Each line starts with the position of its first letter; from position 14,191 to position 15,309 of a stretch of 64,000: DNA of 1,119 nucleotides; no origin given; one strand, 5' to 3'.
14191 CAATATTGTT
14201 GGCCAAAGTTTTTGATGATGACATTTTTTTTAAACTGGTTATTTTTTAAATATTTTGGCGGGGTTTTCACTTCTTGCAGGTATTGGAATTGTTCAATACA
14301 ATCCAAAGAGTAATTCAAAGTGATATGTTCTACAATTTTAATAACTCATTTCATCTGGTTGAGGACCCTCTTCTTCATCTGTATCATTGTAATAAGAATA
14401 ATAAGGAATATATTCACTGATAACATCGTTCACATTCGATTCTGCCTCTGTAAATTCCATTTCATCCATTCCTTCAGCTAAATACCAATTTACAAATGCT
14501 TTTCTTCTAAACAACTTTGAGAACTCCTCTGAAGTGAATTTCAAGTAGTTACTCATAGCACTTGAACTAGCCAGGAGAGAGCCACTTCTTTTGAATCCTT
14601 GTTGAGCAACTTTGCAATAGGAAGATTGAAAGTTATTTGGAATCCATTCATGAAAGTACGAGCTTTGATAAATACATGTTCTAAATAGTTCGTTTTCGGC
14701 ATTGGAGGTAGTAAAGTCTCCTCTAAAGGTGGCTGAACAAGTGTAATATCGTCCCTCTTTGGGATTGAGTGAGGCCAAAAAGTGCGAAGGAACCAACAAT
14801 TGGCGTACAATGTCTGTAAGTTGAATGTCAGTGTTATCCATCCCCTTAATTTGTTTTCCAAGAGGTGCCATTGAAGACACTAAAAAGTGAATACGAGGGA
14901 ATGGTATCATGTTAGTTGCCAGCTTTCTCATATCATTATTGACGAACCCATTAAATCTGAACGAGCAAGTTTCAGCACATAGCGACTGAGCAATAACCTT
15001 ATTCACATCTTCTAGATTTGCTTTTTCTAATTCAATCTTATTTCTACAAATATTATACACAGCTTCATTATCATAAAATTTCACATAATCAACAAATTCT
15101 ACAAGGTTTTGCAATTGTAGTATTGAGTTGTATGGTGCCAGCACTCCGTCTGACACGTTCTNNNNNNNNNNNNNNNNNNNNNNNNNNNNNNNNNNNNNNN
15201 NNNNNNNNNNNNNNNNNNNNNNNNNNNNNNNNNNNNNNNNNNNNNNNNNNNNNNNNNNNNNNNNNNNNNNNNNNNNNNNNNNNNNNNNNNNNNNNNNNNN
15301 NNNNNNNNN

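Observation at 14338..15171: Highly divergent beta-tubulin paralogue, truncated by an assembly gap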

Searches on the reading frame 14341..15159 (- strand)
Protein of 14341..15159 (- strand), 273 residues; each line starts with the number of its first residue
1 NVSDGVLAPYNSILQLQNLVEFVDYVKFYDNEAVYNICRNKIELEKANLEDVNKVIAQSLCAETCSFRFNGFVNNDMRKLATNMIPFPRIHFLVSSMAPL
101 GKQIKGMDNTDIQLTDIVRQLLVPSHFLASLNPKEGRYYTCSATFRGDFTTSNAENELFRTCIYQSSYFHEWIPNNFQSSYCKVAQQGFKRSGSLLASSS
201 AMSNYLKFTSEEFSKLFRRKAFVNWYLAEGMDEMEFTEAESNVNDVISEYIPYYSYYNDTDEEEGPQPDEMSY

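Call 6: search_protein_families(library=pfam, proteins=[window:14341-15159:-], max_evalue=0.01)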
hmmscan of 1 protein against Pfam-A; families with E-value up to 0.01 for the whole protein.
seq(273 aa): 2 families
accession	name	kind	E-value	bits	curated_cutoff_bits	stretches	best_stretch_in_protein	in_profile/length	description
PF03953.22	Tubulin_C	-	7.9e-18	65.3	26.6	1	88-207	1-122/126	Tubulin C-terminal domain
PF00091.31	Tubulin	-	0.00027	21.7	33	1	2-38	153-189/190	Tubulin/FtsZ family, GTPase domain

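Call 7: search_solved_structures(query=window:14341-15159:-, show_alignments=2)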
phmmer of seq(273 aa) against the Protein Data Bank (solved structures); distinct sequences matched with E-value up to 0.001: 170 (the best 60 are shown).
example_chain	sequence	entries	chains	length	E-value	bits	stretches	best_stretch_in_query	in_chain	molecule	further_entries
7miz_A1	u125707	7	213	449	1.2e-68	234.5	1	2-269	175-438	Tubulin beta chain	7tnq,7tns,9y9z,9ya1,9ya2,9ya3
6u0h_B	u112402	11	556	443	3.5e-67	229.7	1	2-269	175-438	Tubulin beta chain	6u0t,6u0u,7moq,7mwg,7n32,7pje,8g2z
9r4x_B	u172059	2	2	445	4.9e-67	229.2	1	2-269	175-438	Tubulin beta chain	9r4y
7tnt_3A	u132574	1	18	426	7.2e-67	228.7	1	2-253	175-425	Tubulin beta chain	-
6u42_1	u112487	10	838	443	2e-66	227.2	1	2-266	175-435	Tubulin beta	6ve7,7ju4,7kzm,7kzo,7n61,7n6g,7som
9e78_A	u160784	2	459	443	5.4e-66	225.8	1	2-270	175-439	Tubulin beta chain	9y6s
5ubq_D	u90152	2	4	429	1e-65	224.9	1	2-253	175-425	Tubulin beta chain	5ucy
9ymg_B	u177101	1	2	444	1.2e-65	224.7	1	2-270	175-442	Tubulin beta chain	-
5w3j_B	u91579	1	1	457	2.3e-65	223.7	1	2-264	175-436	Tubulin beta chain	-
5w3f_B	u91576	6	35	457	2.6e-65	223.6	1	2-264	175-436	Tubulin beta chain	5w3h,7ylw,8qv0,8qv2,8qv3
11yj_A1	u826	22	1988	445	2.9e-65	223.4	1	2-270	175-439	Tubulin beta-4B chain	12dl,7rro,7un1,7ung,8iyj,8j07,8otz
8snb_AC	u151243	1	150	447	3.7e-65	223.1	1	2-269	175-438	Tubulin beta chain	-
9fvj_A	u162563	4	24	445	4.6e-65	222.8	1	2-266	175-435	Tubulin beta chain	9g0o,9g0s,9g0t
9eok_B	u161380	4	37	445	6.3e-65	222.3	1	2-266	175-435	Tubulin beta-4 chain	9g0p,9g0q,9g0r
8v4l_B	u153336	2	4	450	7.1e-65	222.1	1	2-266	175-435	Tubulin beta chain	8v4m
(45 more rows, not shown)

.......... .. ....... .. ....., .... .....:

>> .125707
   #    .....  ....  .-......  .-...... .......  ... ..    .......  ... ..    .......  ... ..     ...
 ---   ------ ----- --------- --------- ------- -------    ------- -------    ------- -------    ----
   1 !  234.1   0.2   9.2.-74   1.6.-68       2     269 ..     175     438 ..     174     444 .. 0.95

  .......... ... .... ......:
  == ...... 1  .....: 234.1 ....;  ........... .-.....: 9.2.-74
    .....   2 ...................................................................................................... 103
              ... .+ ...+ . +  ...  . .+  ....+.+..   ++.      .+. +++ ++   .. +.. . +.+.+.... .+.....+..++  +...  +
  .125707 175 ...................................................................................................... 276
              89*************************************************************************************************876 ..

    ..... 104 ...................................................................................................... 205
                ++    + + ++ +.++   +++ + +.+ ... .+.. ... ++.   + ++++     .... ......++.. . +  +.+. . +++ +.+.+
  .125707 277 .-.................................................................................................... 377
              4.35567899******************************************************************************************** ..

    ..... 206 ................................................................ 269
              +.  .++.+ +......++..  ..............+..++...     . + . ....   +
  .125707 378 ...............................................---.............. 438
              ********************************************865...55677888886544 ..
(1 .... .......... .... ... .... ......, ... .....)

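Call 8: find_homologous_proteins(query=window:14341-15159:-)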
Query seq(273 aa) (273 aa): 3671 proteins with E <= 0.001 among 3987 candidates; the best 120 are listed.
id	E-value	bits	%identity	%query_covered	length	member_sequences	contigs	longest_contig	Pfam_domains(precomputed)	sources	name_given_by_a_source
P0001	6.2e-181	617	100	100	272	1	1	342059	PF03953.23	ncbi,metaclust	ncbi:beta-tubulin, partial [Naegleria gruberi]|metaclust:status=active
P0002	9.8e-75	269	35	80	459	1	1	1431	PF00091.32,PF03953.23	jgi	-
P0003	1.1e-73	266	44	52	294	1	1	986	PF03953.23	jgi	jgi:tubulin beta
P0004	1.8e-71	259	42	87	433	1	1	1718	PF00091.32,PF03953.23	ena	-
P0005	2.2e-68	248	37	92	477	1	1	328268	PF00091.32,PF03953.23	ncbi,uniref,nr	ncbi:unnamed protein product [Rotaria socialis]|uniref:Tubulin beta chain n=3 Tax=Rotaria socialis T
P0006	3.7e-68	248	43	95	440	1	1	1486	PF10644.16,PF00091.32,PF03953.23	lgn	-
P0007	1.5e-67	246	44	92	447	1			PF00091.32,PF03953.23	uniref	uniref:Tubulin beta chain n=3 Tax=Hirondellea gigas TaxID=1518452 RepID=A0A6A7G2M7_9CRUS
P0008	3.2e-66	241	42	92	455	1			PF00091.32,PF03953.23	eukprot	eukprot:jgi/Bigna1/77054/fgenesh1_pg.45_\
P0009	5.3e-66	241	43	92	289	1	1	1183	PF00091.32,PF03953.23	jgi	-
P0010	5.5e-66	241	44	92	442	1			PF10644.16,PF00091.32,PF03953.23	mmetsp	mmetsp:Transcript_9768/g.29696 ORF Transcript_9768/g.29696 Transcript_9768/m.29696 type:complete len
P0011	5.9e-66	241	43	96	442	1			PF00091.32,PF03953.23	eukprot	eukprot:GHVH01015439.1.p1 GENE.GHVH01015439.1~~GHVH01015439.1.p1 ORF type:complete len:443 (-),score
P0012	7.0e-66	240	39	93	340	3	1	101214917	PF00091.32,PF03953.23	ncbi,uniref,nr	ncbi:unnamed protein product [Ceratitis capitata]|uniref:(Mediterranean fruit fly) hypothetical prot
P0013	7.4e-66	240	44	92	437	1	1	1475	PF10644.16,PF00091.32,PF03953.23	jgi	-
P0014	8.9e-66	240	44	92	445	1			PF00091.32,PF03953.23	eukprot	eukprot:CAMPEP_0197395638 /NCGR_PEP_ID=MMETSP1165-20131217/7186_1 /TAXON_ID=284809 /ORGANISM="Chryso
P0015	9.2e-66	240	43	92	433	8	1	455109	PF00091.32,PF03953.23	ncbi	ncbi:Tubulin beta chain (Beta tubulin) [Botryosphaeria dothidea]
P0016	9.7e-66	240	42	92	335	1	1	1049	PF00091.32,PF03953.23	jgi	jgi:tubulin beta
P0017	1.0e-65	240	43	92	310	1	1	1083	PF00091.32,PF03953.23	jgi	-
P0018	1.1e-65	240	43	92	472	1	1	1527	PF00091.32,PF03953.23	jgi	jgi:tubulin beta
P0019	1.2e-65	240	43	92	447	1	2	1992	PF00091.32,PF03953.23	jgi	-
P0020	1.2e-65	240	44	92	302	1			PF00091.32,PF03953.23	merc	-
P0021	1.2e-65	239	43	97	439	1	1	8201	PF00091.32,PF03953.23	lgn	-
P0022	1.3e-65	239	42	92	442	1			PF00091.32,PF03953.23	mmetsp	mmetsp:Transcript_6033/g.9022 ORF Transcript_6033/g.9022 Transcript_6033/m.9022 type:complete len:44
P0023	1.7e-65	239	42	92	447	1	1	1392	PF00091.32,PF03953.23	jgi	jgi:tubulin beta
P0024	1.7e-65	239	43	96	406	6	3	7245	PF00091.32,PF03953.23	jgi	-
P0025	1.8e-65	239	41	99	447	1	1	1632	PF00091.32,PF03953.23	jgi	-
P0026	1.8e-65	239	43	96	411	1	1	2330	PF00091.32,PF03953.23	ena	-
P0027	1.9e-65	239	42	92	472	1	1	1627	PF00091.32,PF03953.23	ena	-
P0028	1.9e-65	239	42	92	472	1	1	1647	PF10644.16,PF00091.32,PF03953.23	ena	-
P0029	1.9e-65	239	43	92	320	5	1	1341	PF00091.32,PF03953.23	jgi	-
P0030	2.0e-65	239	43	92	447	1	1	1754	PF00091.32,PF03953.23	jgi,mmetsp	mmetsp:Transcript_15595/g.62785 ORF Transcript_15595/g.62785 Transcript_15595/m.62785 type:complete 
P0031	2.0e-65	239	43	92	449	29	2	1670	PF00091.32,PF03953.23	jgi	-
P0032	2.6e-65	238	41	99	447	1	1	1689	PF00091.32,PF03953.23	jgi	-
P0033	2.7e-65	238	41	99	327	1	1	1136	PF00091.32,PF03953.23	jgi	-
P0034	3.1e-65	238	43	92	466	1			PF00091.32,PF03953.23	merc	-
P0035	3.2e-65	238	42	96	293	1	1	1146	PF00091.32,PF03953.23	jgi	jgi:tubulin beta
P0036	3.3e-65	238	43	92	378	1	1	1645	PF00091.32,PF03953.23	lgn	-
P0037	3.5e-65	238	41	100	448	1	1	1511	PF00091.32,PF03953.23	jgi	jgi:tubulin beta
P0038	3.6e-65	238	43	97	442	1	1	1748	PF00091.32,PF03953.23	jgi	-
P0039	3.6e-65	238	42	92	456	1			PF00091.32,PF03953.23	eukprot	eukprot:CAMPEP_0185261284 /NCGR_PEP_ID=MMETSP1359-20130426/9692_1 /TAXON_ID=552665 /ORGANISM="Bigelo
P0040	3.7e-65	238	41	99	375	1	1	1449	PF00091.32,PF03953.23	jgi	-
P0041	3.7e-65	238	43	92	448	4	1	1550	PF00091.32,PF03953.23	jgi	-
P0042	3.8e-65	238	43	92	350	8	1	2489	PF00091.32,PF03953.23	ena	-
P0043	3.9e-65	238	43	92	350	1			PF00091.32,PF03953.23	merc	-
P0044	4.4e-65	238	44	92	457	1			PF00091.32,PF03953.23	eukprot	eukprot:jgi/Galph1/1508/GphlegSOOS_G189.1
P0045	4.4e-65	238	43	92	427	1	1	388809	PF00091.32,PF03953.23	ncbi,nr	ncbi:hypothetical protein JL720_11233 [Aureococcus anophagefferens]|nr:hypothetical protein JL720_11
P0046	4.7e-65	238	43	92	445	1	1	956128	PF00091.32,PF03953.23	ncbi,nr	ncbi:hypothetical protein JL721_3798 [Aureococcus anophagefferens]|nr:hypothetical protein JL721_379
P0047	5.2e-65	237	42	92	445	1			PF00091.32,PF03953.23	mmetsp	mmetsp:Transcript_6035/g.9026 ORF Transcript_6035/g.9026 Transcript_6035/m.9026 type:complete len:44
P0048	5.2e-65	237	43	97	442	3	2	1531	PF00091.32,PF03953.23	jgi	jgi:tubulin beta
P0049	5.5e-65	237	42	92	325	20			PF00091.32,PF03953.23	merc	-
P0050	5.5e-65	237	43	92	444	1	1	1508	PF00091.32,PF03953.23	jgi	-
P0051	5.6e-65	237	43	92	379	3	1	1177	PF00091.32,PF03953.23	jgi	jgi:tubulin beta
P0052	6.0e-65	237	41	99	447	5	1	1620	PF00091.32,PF03953.23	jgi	-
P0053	6.4e-65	237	43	92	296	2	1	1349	PF00091.32,PF03953.23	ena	-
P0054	6.6e-65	237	42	92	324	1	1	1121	PF00091.32,PF03953.23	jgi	-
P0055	7.0e-65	237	41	99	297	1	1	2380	PF00091.32,PF03953.23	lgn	-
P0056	7.3e-65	237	41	92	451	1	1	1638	PF00091.32,PF03953.23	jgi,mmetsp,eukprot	mmetsp:Transcript_114/g.191 ORF Transcript_114/g.191 Transcript_114/m.191 type:complete len:452 (+) 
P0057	7.4e-65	237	43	91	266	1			PF00091.32,PF03953.23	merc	-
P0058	7.7e-65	237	41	100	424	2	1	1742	PF00091.32,PF03953.23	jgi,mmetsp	mmetsp:Transcript_488/g.779 ORF Transcript_488/g.779 Transcript_488/m.779 type:complete len:425 (+) 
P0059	8.4e-65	237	42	95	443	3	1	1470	PF00091.32,PF03953.23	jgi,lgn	jgi:tubulin beta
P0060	8.5e-65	237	43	97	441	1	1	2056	PF00091.32,PF03953.23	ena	-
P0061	8.6e-65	237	43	92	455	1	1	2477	PF00091.32,PF03953.23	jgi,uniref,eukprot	uniref:Tubulin beta chain n=1 Tax=Chromera velia CCMP2878 TaxID=1169474 RepID=A0A0G4HLA1_9ALVE|eukpr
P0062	8.7e-65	237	43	92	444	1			PF00091.32,PF03953.23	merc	-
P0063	1.1e-64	236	43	95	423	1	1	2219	PF00091.32,PF03953.23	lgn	-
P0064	1.2e-64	236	43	92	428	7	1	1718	PF00091.32,PF03953.23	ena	-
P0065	1.2e-64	236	43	92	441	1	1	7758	PF10644.16,PF00091.32,PF03953.23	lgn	-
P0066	1.2e-64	236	43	92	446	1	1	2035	PF00091.32,PF03953.23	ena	-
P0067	1.2e-64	236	42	92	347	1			PF00091.32,PF03953.23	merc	-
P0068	1.4e-64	236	42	96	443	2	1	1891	PF10644.16,PF00091.32,PF03953.23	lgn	-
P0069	1.4e-64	236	41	97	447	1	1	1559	PF00091.32,PF03953.23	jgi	jgi:tubulin beta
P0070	1.5e-64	236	43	99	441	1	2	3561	PF00091.32,PF03953.23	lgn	-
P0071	1.6e-64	236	42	97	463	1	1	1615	PF10644.16,PF00091.32,PF03953.23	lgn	-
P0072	1.6e-64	236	43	92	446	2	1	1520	PF00091.32,PF03953.23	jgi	-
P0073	1.6e-64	236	42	96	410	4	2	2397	PF00091.32,PF03953.23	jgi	-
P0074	1.7e-64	236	43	92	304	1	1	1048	PF00091.32,PF03953.23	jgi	jgi:tubulin beta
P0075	1.8e-64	236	44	92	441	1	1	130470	PF00091.32,PF03953.23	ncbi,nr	ncbi:tubulin beta chain [Batrachochytrium salamandrivorans]|nr:tubulin beta chain [Batrachochytrium 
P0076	1.9e-64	236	42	92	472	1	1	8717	PF10644.16,PF00091.32,PF03953.23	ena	-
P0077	1.9e-64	236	42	92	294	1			PF00091.32,PF03953.23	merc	-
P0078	1.9e-64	236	42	92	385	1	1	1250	PF00091.32,PF03953.23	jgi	-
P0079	2.2e-64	235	41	92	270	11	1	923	PF00091.32,PF03953.23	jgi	jgi:tubulin beta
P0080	2.2e-64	235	39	100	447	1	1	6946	PF00091.32,PF03953.23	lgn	-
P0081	2.5e-64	235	42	97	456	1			PF00091.32,PF03953.23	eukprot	eukprot:gb/GECH01010686.1/.p1 GENE.gb/GECH01010686.1/~~gb/GECH01010686.1/.p1 ORF type:complete len:4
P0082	2.5e-64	235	44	92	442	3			PF10644.16,PF00091.32,PF03953.23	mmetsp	mmetsp:Transcript_9767/g.29694 ORF Transcript_9767/g.29694 Transcript_9767/m.29694 type:complete len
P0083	2.6e-64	235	40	100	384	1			PF00091.32,PF03953.23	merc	-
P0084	2.7e-64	235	41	99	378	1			PF00091.32,PF03953.23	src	-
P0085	2.8e-64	235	41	97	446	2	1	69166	PF10644.16,PF00091.32,PF03953.23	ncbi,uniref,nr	ncbi:hypothetical protein CHS0354_015353 [Potamilus streckersoni]|uniref:Tubulin beta chain n=1 Tax=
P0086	2.9e-64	235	42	92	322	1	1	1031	PF00091.32,PF03953.23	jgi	jgi:tubulin beta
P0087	3.0e-64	235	42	96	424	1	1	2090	PF00091.32,PF03953.23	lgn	-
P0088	3.0e-64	235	42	96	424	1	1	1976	PF00091.32,PF03953.23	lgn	-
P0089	3.1e-64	235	42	92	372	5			PF00091.32,PF03953.23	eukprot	eukprot:GHVU01110077.1.p1 GENE.GHVU01110077.1~~GHVU01110077.1.p1 ORF type:complete len:420 (-),score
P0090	3.1e-64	235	42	97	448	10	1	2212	PF00091.32,PF03953.23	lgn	-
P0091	3.2e-64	235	44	92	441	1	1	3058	PF00091.32,PF03953.23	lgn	-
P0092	3.3e-64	235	43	92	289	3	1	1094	PF00091.32,PF03953.23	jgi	-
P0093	3.4e-64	235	41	92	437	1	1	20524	PF00091.32,PF03953.23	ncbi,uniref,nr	ncbi:tubulin beta chain [Aphis craccivora]|uniref:Tubulin beta chain n=1 Tax=Aphis craccivora TaxID=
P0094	3.4e-64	235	41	92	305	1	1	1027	PF00091.32,PF03953.23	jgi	jgi:tubulin beta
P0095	3.5e-64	235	41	97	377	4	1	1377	PF00091.32,PF03953.23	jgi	-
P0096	3.6e-64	235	41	97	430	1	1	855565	PF10644.16,PF00091.32,PF03953.23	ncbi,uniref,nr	ncbi:tubulin beta chain [Skeletonema marinoi]|uniref:Tubulin beta chain n=1 Tax=Skeletonema marinoi 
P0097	3.7e-64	235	42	92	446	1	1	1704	PF00091.32,PF03953.23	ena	-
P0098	3.7e-64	235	42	97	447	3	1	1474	PF00091.32,PF03953.23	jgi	jgi:tubulin beta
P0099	3.9e-64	235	42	92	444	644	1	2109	PF00091.32,PF03953.23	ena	-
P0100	3.9e-64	235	42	97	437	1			PF00091.32,PF03953.23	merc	-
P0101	3.9e-64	235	42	96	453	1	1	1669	PF00091.32,PF03953.23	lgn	-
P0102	4.0e-64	235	42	92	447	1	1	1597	PF00091.32,PF03953.23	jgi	-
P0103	4.1e-64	234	44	92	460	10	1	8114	PF00091.32,PF03953.23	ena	-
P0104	4.2e-64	234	41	92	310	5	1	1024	PF00091.32,PF03953.23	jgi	jgi:tubulin beta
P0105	4.2e-64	234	41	92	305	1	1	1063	PF00091.32,PF03953.23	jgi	jgi:tubulin beta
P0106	4.3e-64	234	41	93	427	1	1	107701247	PF00091.32,PF03953.23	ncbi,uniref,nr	ncbi:unnamed protein product [Macrosiphum euphorbiae]|uniref:Tubulin beta chain n=1 Tax=Macrosiphum 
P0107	4.5e-64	234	43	92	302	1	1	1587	PF00091.32,PF03953.23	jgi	jgi:tubulin beta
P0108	4.5e-64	234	43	92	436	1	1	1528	PF00091.32,PF03953.23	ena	-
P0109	4.6e-64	234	42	92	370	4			PF00091.32,PF03953.23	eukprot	eukprot:GHVU01110071.1.p1 GENE.GHVU01110071.1~~GHVU01110071.1.p1 ORF type:complete len:402 (-),score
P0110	4.7e-64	234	42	100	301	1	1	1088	PF00091.32,PF03953.23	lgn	-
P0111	4.9e-64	234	41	92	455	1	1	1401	PF00091.32,PF03953.23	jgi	-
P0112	5.0e-64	234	42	92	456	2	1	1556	PF00091.32,PF03953.23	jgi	-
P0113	5.0e-64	234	41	92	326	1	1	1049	PF00091.32,PF03953.23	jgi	jgi:tubulin beta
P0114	5.0e-64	234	42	92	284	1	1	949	PF00091.32,PF03953.23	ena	-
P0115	5.0e-64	234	42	92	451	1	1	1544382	PF00091.32,PF03953.23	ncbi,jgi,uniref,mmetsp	ncbi:beta tubulin [Chloropicon roscoffensis]|uniref:Tubulin beta chain n=1 Tax=Chloropicon roscoffen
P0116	5.1e-64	234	42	92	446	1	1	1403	PF00091.32,PF03953.23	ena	-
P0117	5.2e-64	234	41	92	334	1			PF00091.32,PF03953.23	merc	-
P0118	5.5e-64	234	42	92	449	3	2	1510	PF00091.32,PF03953.23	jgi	jgi:tubulin beta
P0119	5.6e-64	234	41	99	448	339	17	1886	PF00091.32,PF03953.23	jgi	-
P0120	5.6e-64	234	41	96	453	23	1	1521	PF00091.32,PF03953.23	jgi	-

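Call 11: find_encoding_contigs(protein=P0001, flank=10000, max_places=4)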
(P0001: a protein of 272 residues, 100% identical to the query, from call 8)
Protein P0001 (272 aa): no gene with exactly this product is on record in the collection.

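Call 24: list_cluster_members(proteins=[P0001])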
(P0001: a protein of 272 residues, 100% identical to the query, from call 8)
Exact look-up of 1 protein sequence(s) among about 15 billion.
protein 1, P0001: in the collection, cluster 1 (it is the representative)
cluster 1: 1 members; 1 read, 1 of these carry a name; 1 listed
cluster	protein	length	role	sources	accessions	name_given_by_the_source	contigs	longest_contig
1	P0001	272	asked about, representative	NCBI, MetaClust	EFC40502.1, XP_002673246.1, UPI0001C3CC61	beta-tubulin, partial [Naegleria gruberi] | status=active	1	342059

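Call 43: search_protein_representatives(protein=window:14341-15159:-)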
Query: 273 residues. Proteins with E-value up to 0.001 (for the whole library): 6019; up to 1e-10: 2532; up to 1e-30: 263. The best 150 are listed.
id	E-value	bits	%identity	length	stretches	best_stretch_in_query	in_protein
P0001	2.0e-181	617.3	100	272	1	2-273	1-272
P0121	1.5e-70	253.9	47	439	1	3-258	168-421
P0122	3.9e-69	249.3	30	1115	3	2-266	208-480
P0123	2.5e-67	243.4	36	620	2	2-250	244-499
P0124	6.1e-66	238.8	41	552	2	2-270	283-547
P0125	5.4e-63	229.1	41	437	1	2-270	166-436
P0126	1.1e-62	228.1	41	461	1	2-270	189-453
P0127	2.2e-61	223.8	41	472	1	2-269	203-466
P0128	4.1e-61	223.0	40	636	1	2-269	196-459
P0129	5.3e-61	222.6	41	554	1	2-269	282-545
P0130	6.4e-61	222.3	40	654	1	2-269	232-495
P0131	1.5e-60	221.1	40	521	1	2-264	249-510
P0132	1.7e-60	220.9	40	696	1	2-269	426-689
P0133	1.8e-60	220.9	40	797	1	2-269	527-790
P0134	2.3e-60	220.5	40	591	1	2-266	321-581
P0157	3.8e-51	190.3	39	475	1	1-240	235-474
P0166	8.5e-49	182.6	37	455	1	2-265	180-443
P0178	3.2e-46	174.2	37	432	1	2-253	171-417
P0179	3.5e-46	174.0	42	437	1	6-251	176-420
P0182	6.6e-45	169.8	36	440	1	4-264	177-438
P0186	1.5e-43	165.4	36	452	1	7-255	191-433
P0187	1.7e-43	165.3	36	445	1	7-263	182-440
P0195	5.4e-42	160.3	35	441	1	3-259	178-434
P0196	9.8e-42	159.5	35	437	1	3-252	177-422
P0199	4.9e-41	157.2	38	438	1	5-264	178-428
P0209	2.6e-40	154.8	35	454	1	3-254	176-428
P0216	6.1e-40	153.6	34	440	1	5-258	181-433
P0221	2.2e-39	151.7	37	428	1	3-264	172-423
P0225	1.6e-38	148.9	35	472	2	2-151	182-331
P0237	8.0e-38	146.6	34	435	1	7-267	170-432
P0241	1.7e-37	145.5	33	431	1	3-255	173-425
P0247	4.4e-37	144.2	37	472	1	3-264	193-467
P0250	1.5e-36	142.5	29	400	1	6-264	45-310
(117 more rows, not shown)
